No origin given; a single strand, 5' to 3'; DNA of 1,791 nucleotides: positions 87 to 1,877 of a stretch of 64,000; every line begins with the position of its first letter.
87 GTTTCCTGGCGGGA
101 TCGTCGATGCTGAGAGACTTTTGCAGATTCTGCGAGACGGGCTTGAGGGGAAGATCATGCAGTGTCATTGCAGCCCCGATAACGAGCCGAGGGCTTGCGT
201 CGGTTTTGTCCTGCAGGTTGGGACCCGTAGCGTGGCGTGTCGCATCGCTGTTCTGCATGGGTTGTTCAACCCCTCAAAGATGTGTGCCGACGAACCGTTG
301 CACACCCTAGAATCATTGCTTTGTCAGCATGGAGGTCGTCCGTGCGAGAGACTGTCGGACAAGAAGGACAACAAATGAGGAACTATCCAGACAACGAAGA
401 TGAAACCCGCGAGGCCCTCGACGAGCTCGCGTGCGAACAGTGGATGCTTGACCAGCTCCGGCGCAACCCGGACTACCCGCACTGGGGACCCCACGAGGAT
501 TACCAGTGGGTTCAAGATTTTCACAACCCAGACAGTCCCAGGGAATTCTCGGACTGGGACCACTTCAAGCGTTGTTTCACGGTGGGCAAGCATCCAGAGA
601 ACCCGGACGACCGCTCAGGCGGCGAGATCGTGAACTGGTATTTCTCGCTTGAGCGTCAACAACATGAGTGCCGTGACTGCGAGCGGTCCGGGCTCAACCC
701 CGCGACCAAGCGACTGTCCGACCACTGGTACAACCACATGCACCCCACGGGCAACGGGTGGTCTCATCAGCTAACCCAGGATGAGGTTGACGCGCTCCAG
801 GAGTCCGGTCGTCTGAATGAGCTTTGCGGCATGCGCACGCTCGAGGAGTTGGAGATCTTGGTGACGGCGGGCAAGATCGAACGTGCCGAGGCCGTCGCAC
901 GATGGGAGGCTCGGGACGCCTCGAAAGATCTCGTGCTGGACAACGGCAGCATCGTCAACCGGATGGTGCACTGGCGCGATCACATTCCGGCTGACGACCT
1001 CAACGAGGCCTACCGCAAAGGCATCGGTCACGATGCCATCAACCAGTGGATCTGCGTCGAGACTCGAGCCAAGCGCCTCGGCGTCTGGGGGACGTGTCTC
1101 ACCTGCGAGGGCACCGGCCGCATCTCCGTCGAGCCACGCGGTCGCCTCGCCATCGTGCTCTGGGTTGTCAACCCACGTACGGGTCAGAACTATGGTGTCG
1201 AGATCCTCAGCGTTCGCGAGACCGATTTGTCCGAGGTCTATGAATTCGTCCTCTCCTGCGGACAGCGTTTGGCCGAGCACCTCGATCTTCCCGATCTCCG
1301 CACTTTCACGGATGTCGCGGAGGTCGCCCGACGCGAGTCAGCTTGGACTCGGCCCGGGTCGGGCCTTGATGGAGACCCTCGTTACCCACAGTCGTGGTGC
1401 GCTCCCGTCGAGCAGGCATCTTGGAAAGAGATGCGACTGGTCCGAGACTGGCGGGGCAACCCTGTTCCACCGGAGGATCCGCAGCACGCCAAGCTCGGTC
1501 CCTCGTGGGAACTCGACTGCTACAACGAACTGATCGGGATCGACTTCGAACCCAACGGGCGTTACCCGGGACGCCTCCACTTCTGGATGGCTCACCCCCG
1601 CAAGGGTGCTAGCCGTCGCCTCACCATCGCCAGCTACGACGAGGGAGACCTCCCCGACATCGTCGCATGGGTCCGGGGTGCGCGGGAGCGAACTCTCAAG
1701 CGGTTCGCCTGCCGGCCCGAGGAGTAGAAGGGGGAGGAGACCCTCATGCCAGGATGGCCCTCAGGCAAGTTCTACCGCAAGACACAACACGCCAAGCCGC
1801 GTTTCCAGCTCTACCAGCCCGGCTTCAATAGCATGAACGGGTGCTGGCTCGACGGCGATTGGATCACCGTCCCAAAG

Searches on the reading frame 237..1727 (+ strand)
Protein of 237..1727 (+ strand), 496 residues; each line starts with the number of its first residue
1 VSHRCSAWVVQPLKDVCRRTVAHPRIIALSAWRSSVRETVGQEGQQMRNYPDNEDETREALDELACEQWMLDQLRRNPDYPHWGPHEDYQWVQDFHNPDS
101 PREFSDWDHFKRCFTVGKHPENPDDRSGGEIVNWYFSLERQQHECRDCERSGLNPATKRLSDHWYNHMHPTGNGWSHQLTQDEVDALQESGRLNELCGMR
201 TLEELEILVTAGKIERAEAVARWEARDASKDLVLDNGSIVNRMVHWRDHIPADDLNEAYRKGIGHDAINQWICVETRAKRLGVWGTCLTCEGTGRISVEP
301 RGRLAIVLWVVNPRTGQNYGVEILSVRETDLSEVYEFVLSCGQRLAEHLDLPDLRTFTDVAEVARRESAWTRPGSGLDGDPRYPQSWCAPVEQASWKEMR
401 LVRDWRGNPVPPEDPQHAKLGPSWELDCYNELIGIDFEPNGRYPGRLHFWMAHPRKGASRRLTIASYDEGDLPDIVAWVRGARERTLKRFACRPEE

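Call 11: search_protein_families(library=phrogs, proteins=[window:237-1727:+], max_evalue=0.001)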
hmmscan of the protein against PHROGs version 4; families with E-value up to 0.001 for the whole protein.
window:237-1727:+ (496 aa): 1 family
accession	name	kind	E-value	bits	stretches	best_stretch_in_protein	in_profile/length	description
phrog_7880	-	unknown function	5e-05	24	0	447-484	83-120/202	-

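Call 14: search_protein_families(library=pfam, alignment_id=A1, max_evalue=0.00001)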
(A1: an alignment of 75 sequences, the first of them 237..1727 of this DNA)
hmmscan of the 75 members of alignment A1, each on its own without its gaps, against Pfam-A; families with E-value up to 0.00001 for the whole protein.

A. member 1, window:237-1727:+ (496 aa): 0 families

B. families by the number of members that match (of 75 scanned): 22 families
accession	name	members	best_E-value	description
PF00149.33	Metallophos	2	9.4e-13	Calcineurin-like phosphoesterase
PF00293.34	NUDIX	2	5.7e-10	NUDIX domain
PF12850.12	Metallophos_2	2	2.3e-07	Calcineurin-like phosphoesterase superfamily domain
PF01139.22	RtcB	1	4.4e-85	tRNA-splicing ligase RtcB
PF03588.20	Leu_Phe_trans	1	2e-60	Leucyl/phenylalanyl-tRNA protein transferase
PF04493.20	Endonuclease_5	1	1.8e-51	Endonuclease V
PF00186.24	DHFR_1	1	1.3e-47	Dihydrofolate reductase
PF01183.26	Glyco_hydro_25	1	6.8e-38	Glycosyl hydrolases family 25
PF18299.6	R2K_2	1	1.5e-37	ATP-grasp domain, R2K clade family 2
PF02146.23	SIR2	1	3.3e-29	Sir2 family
PF14243.11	R2K_3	1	9.2e-29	ATP-grasp domain, R2K clade family 3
PF04446.17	Thg1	1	1.3e-27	tRNAHis guanylyltransferase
PF13532.12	2OG-FeII_Oxy_2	1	1.9e-27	2OG-Fe(II) oxygenase superfamily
PF07411.17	DUF1508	1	3.7e-13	Domain of unknown function (DUF1508)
PF15891.11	Nuc_deoxyri_tr2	1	4.3e-10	Nucleoside 2-deoxyribosyltransferase like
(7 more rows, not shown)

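Call 15: search_protein_families(library=phrogs, alignment_id=A1, max_evalue=0.00001)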
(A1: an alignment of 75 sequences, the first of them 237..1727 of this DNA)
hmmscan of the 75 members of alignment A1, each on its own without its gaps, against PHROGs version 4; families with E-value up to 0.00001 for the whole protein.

A. member 1, window:237-1727:+ (496 aa): 0 families

B. families by the number of members that match (of 75 scanned): 32 families (the first 25 are shown)
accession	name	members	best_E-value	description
phrog_1649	-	2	2.8e-45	metallo-phosphoesterase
phrog_4717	-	1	2.2e-87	tRNA-His guanylyltransferase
phrog_1075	-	1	4.8e-68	tRNA splicing ligase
phrog_316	-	1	4.8e-42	dihydrofolate reductase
phrog_291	-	1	4.1e-37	endolysin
phrog_2162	-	1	9.5e-33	Sir2 (NAD-dependent deacetylase)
phrog_21963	-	1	3.8e-31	alkylated DNA repair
phrog_990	-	1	4.9e-31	metal-dependent phosphohydrolase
phrog_6745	-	1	1.9e-28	endolysin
phrog_6219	-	1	3e-28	endolysin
phrog_7313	-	1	9.8e-21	-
phrog_8231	-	1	2.7e-19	-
phrog_3084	-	1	4.4e-19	endolysin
phrog_1008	-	1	2e-16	DNA methyltransferase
phrog_10356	-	1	9.8e-15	virion structural protein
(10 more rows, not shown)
